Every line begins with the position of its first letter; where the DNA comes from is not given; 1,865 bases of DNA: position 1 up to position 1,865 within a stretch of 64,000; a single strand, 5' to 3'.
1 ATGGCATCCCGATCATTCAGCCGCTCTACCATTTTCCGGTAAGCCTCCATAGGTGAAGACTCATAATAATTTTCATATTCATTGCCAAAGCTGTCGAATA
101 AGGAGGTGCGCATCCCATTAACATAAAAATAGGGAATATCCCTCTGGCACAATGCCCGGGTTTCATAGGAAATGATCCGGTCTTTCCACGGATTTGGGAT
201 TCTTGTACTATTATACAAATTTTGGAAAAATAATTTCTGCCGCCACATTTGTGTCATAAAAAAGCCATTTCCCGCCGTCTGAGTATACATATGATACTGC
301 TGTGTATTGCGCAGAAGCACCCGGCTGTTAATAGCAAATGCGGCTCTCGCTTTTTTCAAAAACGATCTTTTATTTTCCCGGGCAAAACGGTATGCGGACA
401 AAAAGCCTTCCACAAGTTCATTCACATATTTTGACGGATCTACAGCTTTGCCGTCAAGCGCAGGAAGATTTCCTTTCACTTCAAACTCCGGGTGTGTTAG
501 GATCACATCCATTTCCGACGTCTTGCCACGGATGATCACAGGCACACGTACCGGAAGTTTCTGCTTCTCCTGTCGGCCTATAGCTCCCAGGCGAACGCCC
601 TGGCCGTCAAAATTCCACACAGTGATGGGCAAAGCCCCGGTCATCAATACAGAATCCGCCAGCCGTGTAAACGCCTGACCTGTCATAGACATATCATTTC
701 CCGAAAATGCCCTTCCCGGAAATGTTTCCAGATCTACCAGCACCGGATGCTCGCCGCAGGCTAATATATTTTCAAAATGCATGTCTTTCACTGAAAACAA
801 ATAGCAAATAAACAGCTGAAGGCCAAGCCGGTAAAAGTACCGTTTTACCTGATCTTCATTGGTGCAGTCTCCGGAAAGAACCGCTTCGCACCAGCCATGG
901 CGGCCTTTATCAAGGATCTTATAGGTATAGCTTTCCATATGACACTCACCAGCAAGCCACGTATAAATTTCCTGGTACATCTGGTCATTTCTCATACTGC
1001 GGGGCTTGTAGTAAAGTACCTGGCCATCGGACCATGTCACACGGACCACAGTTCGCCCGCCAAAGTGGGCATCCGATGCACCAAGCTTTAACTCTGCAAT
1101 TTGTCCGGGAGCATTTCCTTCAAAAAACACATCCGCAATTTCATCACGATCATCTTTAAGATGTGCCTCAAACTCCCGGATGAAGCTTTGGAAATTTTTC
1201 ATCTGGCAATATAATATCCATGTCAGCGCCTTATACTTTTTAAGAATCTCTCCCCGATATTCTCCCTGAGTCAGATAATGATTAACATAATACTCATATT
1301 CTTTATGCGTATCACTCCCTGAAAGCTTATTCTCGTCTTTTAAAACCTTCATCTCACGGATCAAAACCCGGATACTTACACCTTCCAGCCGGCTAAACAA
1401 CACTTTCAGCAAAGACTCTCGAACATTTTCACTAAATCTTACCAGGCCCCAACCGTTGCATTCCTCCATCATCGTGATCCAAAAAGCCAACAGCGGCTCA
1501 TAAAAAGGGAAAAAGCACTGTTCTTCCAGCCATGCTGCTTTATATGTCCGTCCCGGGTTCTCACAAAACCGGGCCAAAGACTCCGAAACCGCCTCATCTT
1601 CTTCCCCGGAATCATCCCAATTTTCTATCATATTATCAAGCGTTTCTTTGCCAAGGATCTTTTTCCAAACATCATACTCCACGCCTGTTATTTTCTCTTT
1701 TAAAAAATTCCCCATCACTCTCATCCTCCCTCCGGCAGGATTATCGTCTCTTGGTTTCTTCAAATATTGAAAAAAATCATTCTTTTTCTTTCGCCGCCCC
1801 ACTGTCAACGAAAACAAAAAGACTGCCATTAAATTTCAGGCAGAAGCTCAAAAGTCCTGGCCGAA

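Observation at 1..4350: Agr-like quorum-sensing locus in which AgrD/AgrB are replaced by a lanthipeptide precursor and a LanM synthetase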

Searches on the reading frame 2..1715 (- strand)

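Call 6: search_protein_families(library=pfam, proteins=[window:2-1715:-], max_evalue=0.01)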
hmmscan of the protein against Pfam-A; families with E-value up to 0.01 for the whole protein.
window:2-1715:- (571 aa): 2 families
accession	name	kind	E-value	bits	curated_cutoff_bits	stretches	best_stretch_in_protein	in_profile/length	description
PF13575.12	DUF4135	-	2e-93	314.1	29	1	164-532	4-377/378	Domain of unknown function (DUF4135)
PF20196.3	DUF6559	-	0.003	18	27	1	140-221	28-111/126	Family of unknown function (DUF6559)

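Call 7: search_protein_families(library=ncbifam, proteins=[window:2-1715:-], max_evalue=0.01)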
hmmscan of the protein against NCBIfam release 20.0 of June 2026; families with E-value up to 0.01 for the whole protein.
window:2-1715:- (571 aa): 1 family
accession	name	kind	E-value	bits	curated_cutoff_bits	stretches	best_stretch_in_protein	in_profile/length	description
TIGR03897.1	lanti_2_LanM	subfamily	1.3e-127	426.9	304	1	71-570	2-507/932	type 2 lanthipeptide synthetase LanM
